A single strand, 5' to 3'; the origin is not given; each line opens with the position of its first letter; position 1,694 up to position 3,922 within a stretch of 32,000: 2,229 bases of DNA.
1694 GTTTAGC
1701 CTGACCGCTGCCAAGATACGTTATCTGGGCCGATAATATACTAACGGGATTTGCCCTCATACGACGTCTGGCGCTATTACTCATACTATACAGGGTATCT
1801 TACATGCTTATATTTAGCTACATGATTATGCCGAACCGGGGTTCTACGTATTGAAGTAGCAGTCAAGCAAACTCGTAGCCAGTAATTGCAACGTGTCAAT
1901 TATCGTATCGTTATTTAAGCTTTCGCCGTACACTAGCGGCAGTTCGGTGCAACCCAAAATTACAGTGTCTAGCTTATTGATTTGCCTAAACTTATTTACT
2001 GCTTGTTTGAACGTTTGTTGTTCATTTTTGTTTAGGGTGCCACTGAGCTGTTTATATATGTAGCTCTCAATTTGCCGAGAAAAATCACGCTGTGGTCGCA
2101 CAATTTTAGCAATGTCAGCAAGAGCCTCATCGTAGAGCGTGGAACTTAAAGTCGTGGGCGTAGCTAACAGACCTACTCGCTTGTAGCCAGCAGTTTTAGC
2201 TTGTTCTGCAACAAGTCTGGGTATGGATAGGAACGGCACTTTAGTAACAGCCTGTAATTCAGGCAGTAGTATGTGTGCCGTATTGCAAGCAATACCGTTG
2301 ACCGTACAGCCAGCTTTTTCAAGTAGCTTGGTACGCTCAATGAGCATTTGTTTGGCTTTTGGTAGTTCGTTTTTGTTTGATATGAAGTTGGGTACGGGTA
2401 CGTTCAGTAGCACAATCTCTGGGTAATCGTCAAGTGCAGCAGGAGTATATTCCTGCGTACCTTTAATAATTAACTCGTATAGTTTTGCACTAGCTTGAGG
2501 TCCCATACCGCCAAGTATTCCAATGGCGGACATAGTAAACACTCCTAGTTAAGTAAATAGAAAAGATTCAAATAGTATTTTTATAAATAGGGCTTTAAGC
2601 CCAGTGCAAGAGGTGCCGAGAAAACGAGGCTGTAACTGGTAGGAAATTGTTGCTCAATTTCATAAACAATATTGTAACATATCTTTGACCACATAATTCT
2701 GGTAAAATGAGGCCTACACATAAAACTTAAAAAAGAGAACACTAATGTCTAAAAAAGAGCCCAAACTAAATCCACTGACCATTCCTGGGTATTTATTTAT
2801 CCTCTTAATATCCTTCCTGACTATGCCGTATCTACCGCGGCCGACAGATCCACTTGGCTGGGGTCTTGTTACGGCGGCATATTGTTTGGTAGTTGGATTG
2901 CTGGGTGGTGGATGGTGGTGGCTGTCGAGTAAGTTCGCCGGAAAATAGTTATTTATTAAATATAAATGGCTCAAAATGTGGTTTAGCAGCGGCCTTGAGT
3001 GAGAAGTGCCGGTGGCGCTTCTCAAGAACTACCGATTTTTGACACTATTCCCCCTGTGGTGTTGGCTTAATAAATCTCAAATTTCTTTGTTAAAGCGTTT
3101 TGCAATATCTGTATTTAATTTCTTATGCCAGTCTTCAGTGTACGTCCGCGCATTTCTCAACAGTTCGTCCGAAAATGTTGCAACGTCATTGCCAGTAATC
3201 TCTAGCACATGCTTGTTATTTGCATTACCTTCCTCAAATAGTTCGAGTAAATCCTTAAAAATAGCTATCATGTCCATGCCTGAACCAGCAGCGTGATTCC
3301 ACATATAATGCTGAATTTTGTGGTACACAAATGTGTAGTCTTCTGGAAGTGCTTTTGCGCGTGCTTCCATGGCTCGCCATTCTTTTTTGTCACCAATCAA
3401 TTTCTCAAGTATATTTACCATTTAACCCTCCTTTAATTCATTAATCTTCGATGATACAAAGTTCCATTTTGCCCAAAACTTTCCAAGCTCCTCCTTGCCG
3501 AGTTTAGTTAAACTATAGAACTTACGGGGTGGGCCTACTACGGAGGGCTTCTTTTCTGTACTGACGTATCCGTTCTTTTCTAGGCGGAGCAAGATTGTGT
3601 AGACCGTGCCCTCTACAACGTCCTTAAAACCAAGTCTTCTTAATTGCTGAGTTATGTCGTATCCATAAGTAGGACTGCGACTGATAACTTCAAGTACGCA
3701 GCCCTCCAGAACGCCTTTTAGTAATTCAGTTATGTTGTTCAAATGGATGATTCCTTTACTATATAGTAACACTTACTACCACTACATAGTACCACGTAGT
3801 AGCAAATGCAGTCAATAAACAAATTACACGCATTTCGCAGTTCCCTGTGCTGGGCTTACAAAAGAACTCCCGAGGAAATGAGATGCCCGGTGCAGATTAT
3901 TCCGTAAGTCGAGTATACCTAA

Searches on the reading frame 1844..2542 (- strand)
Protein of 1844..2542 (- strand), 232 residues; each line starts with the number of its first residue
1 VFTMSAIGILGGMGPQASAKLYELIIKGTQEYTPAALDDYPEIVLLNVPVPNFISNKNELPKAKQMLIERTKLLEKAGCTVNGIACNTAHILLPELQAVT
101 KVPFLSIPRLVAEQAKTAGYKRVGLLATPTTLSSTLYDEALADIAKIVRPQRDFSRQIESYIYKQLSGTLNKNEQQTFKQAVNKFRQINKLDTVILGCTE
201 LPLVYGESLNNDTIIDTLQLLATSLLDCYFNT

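Call 42: search_protein_families(library=pfam, proteins=[window:1844-2542:-], max_evalue=0.001)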
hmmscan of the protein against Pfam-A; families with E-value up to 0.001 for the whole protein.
window:1844-2542:- (232 aa): 1 family
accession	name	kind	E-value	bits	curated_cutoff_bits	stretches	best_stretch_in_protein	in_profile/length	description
PF01177.27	Asp_Glu_race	-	1.7e-32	113.3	31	1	10-223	1-209/211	Asp/Glu/Hydantoin racemase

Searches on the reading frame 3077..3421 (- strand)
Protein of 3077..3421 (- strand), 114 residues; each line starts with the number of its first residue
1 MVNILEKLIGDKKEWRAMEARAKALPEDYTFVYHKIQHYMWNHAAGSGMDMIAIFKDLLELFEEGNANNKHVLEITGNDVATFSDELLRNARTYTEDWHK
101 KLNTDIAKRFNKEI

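Call 43: search_protein_families(library=pfam, proteins=[window:3077-3421:-], max_evalue=0.001)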
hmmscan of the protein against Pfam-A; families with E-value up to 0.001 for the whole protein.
window:3077-3421:- (114 aa): 1 family
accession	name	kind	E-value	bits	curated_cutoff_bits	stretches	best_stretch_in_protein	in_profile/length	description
PF06304.16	DUF1048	-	5e-39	133.3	29.6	1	7-106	2-101/102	Protein of unknown function (DUF1048)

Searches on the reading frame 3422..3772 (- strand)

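Call 43: search_protein_families(library=pfam, proteins=[window:3422-3772:-], max_evalue=0.001)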
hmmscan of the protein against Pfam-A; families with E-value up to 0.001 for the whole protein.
window:3422-3772:- (116 aa): 1 family
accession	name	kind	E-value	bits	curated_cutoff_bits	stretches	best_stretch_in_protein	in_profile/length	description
PF03551.20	PadR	-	1e-24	86.7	27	1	26-97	1-74/75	Transcriptional regulator PadR-like family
